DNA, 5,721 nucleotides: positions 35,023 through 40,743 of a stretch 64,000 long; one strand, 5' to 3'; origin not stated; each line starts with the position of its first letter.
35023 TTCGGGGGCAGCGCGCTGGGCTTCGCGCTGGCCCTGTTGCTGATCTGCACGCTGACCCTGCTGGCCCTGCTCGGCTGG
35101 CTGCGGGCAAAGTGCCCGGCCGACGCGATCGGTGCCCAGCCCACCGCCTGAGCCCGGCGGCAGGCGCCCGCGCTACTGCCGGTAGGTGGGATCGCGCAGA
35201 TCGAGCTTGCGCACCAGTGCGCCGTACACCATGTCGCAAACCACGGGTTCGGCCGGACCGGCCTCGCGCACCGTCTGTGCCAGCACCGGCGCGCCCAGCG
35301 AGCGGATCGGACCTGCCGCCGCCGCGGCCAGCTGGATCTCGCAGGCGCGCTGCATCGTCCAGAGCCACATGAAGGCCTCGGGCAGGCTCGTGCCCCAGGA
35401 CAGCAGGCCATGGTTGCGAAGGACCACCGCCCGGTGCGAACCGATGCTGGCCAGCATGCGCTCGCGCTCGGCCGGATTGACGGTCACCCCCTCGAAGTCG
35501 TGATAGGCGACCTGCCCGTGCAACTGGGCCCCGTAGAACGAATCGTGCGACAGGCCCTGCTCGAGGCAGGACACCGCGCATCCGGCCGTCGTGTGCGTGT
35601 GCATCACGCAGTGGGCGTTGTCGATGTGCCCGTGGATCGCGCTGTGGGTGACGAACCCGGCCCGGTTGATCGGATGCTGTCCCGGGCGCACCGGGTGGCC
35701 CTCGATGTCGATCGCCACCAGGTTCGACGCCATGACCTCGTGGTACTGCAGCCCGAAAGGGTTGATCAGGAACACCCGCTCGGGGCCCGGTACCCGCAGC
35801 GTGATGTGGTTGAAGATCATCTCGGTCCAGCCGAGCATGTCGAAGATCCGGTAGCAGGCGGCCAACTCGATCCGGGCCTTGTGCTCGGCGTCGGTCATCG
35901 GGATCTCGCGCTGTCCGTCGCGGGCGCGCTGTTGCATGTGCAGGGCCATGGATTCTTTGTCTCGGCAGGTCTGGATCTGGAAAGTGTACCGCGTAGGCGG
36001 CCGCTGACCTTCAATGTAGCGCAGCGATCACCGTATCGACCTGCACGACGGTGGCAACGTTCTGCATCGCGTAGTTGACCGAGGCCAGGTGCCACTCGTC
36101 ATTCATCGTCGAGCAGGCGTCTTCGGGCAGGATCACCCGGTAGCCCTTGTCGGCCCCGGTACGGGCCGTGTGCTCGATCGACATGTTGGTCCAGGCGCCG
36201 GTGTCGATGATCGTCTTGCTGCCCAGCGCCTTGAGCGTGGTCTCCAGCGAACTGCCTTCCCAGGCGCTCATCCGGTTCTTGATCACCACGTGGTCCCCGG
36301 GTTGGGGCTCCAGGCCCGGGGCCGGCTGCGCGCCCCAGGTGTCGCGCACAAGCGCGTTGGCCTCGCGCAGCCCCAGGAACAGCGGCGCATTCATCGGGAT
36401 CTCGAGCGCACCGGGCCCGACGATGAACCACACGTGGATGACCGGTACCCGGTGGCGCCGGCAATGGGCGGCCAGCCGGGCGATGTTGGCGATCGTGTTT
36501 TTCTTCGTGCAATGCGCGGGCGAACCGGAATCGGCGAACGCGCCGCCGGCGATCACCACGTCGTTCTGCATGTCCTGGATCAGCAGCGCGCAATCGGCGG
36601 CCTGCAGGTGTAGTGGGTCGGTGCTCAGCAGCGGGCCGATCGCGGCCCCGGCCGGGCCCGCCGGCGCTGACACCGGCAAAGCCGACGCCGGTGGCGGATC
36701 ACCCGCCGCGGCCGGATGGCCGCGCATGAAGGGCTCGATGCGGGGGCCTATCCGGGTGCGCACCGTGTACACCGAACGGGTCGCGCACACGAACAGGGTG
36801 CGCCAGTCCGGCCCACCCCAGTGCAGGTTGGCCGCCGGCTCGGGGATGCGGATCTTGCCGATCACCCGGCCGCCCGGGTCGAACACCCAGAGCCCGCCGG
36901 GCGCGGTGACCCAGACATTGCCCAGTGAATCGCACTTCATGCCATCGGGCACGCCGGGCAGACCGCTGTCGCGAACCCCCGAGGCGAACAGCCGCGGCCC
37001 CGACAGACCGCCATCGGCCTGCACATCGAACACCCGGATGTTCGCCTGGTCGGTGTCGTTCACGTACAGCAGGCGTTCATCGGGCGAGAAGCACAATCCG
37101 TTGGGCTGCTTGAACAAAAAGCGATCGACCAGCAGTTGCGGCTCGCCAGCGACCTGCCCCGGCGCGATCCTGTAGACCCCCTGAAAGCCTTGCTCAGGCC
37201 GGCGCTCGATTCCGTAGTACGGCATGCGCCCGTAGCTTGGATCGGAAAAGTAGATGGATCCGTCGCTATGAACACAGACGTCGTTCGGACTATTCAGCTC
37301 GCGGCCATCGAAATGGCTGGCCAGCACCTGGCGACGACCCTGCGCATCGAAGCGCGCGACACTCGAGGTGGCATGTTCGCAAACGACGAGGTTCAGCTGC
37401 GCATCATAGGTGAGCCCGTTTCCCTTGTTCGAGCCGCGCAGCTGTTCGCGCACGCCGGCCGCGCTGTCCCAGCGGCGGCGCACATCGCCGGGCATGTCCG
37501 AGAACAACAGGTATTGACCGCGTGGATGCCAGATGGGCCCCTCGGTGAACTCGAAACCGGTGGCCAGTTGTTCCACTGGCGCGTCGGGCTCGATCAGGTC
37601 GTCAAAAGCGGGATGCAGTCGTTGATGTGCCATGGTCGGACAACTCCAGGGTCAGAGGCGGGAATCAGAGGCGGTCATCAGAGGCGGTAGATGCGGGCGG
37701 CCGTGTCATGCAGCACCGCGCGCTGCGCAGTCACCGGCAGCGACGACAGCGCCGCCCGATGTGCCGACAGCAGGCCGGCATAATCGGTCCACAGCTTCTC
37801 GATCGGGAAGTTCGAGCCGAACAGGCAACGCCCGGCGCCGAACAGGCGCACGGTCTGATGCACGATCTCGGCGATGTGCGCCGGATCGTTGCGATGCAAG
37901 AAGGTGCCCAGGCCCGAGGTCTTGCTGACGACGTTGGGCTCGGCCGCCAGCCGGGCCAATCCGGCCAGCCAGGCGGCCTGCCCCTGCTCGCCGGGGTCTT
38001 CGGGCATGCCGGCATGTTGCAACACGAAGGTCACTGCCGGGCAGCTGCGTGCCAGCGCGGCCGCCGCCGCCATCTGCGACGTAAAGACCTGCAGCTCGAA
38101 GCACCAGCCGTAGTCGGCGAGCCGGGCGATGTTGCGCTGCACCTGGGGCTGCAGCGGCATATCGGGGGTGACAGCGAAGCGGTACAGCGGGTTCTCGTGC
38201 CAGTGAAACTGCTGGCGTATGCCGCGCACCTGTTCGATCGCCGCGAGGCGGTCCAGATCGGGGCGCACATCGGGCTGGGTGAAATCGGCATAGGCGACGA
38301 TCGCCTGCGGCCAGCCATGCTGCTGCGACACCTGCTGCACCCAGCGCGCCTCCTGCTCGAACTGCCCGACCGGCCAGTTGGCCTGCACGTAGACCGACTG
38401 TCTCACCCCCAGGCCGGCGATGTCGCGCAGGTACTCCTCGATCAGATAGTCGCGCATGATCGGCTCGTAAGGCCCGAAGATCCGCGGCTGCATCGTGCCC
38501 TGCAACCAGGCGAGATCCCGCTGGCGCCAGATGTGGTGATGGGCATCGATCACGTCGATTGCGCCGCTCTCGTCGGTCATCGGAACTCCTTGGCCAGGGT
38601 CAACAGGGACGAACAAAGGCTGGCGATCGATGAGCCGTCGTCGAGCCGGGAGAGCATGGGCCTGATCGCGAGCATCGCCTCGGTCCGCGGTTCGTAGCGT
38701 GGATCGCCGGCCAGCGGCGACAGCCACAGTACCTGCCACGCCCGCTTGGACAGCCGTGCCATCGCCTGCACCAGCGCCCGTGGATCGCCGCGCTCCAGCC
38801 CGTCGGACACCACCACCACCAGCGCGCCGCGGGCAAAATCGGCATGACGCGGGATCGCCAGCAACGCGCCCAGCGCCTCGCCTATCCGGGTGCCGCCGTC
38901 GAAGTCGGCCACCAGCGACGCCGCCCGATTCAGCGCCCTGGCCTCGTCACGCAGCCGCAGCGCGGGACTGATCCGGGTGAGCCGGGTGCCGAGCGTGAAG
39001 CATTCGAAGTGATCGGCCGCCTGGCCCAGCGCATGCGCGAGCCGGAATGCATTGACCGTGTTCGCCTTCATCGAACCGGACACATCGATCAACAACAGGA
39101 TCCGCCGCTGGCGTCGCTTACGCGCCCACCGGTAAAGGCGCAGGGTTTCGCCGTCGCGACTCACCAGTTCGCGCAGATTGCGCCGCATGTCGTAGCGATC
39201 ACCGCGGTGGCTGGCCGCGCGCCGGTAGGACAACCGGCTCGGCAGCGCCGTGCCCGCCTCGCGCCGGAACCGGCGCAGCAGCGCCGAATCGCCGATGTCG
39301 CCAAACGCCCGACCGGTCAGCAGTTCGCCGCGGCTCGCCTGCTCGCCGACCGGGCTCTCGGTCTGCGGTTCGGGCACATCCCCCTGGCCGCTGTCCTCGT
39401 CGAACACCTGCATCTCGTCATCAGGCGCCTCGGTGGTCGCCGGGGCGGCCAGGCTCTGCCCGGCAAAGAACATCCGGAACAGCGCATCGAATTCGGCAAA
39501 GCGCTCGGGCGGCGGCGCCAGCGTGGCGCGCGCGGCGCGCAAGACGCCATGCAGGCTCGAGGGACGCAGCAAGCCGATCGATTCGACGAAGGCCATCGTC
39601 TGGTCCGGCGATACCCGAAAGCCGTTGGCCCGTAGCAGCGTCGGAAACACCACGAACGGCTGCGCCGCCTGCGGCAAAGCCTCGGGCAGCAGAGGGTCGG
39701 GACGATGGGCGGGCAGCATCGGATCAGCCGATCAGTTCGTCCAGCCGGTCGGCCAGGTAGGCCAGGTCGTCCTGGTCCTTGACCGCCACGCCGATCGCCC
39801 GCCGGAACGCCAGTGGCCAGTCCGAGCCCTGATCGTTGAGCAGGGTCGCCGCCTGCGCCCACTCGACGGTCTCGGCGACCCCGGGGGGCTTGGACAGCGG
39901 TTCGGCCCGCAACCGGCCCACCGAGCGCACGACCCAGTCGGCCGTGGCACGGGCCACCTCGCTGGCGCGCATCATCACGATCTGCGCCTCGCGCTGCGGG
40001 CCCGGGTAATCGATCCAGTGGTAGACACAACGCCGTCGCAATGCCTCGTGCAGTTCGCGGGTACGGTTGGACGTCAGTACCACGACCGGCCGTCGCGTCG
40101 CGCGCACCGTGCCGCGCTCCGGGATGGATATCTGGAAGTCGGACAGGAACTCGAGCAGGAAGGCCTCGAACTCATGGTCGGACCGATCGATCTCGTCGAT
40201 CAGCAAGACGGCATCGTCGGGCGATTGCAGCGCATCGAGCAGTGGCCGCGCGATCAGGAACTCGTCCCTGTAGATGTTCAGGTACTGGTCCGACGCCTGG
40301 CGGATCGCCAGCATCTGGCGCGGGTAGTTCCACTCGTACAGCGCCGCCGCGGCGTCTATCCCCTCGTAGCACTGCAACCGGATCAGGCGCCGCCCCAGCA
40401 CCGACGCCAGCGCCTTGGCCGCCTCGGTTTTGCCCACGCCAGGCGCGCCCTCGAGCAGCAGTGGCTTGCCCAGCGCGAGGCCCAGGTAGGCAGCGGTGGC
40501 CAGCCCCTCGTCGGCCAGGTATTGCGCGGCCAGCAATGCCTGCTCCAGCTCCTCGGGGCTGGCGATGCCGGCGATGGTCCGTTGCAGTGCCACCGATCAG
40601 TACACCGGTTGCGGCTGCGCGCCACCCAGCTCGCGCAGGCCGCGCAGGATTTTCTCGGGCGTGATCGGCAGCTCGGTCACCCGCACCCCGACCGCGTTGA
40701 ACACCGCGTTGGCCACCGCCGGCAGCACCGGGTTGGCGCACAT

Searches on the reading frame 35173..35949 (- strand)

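Call 38: search_protein_families(library=pfam, proteins=[window:35173-35949:-], max_evalue=0.00001)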
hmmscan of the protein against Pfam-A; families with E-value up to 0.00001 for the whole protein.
window:35173-35949:- (258 aa): 1 family
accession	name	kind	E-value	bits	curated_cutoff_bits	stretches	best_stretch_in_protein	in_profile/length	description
PF00596.27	Aldolase_II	-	1.1e-44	153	22.2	1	28-207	2-183/183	Class II Aldolase and Adducin N-terminal domain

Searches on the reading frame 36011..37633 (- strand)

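Call 38: search_protein_families(library=pfam, proteins=[window:36011-37633:-], max_evalue=0.00001)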
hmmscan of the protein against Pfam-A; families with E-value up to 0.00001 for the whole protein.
window:36011-37633:- (540 aa): 2 families
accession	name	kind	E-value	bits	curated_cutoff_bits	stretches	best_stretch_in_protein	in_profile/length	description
PF08450.18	SGL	-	9.3e-50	169.9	26.3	1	29-284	1-244/246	SMP-30/Gluconolactonase/LRE-like region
PF00857.26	Isochorismatase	-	1.5e-44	152.5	27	1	348-532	1-173/175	Isochorismatase domain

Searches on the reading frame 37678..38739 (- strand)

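Call 14: search_protein_families(library=ncbifam, proteins=[window:37678-38739:-], max_evalue=0.00001)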
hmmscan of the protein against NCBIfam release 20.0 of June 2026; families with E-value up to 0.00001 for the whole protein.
window:37678-38739:- (353 aa): 1 family
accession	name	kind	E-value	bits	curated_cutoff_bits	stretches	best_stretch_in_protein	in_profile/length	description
NF052480.1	FuconLaconase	equivalog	2.7e-28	99.3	400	1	64-353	3-286/287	L-fucono-1,5-lactonase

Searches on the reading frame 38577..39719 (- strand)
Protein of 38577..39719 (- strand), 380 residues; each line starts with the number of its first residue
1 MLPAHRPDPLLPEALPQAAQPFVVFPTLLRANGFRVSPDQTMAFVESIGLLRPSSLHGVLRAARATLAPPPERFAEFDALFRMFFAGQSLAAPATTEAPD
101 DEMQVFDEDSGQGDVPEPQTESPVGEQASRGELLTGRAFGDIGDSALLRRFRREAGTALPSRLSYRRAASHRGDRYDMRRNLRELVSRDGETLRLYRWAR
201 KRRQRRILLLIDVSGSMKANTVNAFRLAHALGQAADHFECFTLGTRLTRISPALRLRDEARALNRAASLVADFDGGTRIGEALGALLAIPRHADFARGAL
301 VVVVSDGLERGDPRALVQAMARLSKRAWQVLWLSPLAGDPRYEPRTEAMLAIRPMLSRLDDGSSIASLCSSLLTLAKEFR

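Call 4: search_protein_families(library=pfam, proteins=[window:38577-39719:-])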
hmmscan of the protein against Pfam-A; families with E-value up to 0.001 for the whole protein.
window:38577-39719:- (380 aa): 2 families
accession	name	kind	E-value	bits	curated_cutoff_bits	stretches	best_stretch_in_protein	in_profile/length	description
PF05762.20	VWA_CoxE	-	1.4e-45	155.9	26.4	1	157-362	10-216/222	VWA domain containing CoxE-like protein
PF13519.12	VWA_2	-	4.1e-06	27.8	27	1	207-307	1-106/107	von Willebrand factor type A domain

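Call 14: search_protein_families(library=ncbifam, proteins=[window:38577-39719:-], max_evalue=0.00001)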
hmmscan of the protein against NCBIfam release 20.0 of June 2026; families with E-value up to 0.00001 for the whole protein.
window:38577-39719:- (380 aa): 1 family
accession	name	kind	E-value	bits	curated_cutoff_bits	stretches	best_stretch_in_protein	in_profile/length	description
NF047783.1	VWA_dom_MadC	equivalog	4.2e-15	55.6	600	1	167-336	287-455/498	MadC family VWA domain-containing protein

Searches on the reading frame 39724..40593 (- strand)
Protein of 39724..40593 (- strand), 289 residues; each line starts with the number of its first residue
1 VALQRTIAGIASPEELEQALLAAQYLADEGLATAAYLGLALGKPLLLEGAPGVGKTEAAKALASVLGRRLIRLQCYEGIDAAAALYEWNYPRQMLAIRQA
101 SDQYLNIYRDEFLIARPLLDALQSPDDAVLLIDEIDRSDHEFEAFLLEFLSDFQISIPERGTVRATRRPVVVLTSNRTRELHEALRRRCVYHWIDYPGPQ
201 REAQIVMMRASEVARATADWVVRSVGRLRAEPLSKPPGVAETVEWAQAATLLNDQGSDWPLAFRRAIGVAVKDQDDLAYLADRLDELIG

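Call 4: search_protein_families(library=pfam, proteins=[window:39724-40593:-])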
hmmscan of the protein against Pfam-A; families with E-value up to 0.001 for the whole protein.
window:39724-40593:- (289 aa): 6 families
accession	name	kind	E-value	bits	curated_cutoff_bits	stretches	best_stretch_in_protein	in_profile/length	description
PF00004.35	AAA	-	1.4e-12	48.6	21.2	1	45-189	1-123/131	ATPase family associated with various cellular activities (AAA)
PF07728.20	AAA_5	-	3.3e-12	47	22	1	44-189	1-139/139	AAA domain (dynein-related subfamily)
PF07726.17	AAA_3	-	7.2e-08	32.8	27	0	45-75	2-32/131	ATPase family associated with various cellular activities (AAA)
PF13401.12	AAA_22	-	6e-06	27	27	1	45-154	8-108/130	AAA domain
PF07724.20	AAA_2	-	1.6e-05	25.5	27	1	46-184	7-132/166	AAA domain (Cdc48 subfamily)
PF05496.18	RuvB_N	-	9.8e-05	22.6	27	0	118-157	78-115/159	Holliday junction DNA helicase RuvB P-loop domain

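Call 14: search_protein_families(library=ncbifam, proteins=[window:39724-40593:-], max_evalue=0.00001)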
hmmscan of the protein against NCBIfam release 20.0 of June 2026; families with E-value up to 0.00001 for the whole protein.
window:39724-40593:- (289 aa): 3 families
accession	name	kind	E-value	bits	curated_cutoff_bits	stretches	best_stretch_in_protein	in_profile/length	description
NF047784.1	MadB_ATPase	equivalog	1e-80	271.1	475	2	101-258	113-270/298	MadB family AAA-type ATPase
TIGR02640.1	gas_vesic_GvpN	equivalog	1.1e-06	28.4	266.8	1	39-251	18-238/262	gas vesicle protein GvpN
TIGR02639.1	ClpA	equivalog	5.7e-06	24.8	993.15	0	45-76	490-521/734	ATP-dependent Clp protease ATP-binding subunit ClpA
